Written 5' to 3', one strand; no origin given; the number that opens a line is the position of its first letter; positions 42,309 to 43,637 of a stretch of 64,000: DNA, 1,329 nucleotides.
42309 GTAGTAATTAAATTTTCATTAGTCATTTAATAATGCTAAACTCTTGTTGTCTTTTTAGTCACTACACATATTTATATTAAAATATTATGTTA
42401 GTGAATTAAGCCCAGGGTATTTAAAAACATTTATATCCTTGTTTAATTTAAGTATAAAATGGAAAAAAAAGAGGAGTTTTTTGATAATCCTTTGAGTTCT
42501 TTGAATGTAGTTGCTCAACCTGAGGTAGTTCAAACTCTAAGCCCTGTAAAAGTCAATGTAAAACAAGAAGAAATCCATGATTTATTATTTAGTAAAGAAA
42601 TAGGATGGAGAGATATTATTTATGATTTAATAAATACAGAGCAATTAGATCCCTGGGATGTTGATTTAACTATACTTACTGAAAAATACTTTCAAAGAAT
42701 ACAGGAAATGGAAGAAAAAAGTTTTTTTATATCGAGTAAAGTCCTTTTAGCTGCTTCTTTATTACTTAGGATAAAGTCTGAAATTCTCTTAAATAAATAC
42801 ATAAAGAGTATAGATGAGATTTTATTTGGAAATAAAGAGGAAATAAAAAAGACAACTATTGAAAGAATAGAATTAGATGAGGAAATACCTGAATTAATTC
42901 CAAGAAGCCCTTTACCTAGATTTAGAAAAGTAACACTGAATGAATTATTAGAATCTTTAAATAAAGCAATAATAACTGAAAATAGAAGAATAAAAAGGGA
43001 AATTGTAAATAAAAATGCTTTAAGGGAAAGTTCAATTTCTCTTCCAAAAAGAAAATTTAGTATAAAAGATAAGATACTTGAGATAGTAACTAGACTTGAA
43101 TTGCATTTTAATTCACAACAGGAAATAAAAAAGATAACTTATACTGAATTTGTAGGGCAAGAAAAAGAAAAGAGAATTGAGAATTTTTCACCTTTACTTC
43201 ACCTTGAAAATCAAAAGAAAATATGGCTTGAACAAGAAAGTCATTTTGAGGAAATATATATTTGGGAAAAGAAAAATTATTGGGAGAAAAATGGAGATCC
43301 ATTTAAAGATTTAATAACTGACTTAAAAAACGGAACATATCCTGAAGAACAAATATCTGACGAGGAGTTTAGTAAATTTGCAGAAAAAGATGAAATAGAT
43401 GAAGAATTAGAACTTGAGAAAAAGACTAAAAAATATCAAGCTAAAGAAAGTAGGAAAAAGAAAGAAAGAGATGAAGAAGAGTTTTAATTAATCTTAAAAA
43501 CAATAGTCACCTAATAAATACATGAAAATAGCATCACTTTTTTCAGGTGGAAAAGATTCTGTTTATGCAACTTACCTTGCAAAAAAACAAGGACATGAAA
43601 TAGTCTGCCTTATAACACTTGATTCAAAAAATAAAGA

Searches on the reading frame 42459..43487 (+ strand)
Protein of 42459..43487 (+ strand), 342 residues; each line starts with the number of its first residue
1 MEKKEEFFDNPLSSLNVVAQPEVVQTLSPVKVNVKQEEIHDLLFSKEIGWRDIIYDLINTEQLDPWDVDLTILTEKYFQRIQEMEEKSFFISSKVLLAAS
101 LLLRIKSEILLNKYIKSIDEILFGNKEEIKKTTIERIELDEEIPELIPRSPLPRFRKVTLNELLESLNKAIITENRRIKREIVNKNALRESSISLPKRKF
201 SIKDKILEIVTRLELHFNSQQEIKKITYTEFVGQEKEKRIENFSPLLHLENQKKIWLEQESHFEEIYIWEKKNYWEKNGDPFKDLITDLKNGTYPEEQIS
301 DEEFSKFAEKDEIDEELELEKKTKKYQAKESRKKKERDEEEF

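Call 52: search_protein_families(library=ncbifam, proteins=[window:42459-43487:+], max_evalue=1e-8)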
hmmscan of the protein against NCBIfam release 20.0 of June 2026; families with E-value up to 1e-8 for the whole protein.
window:42459-43487:+ (342 aa): 2 families
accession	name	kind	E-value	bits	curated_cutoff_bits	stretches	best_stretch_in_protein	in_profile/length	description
NF000995.0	PRK00104.1-4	equivalog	3.1e-11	43.1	315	0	50-134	15-101/251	segregation/condensation protein A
NF000992.0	PRK00104.1-1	equivalog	3.1e-10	40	417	0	49-269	12-241/247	segregation/condensation protein A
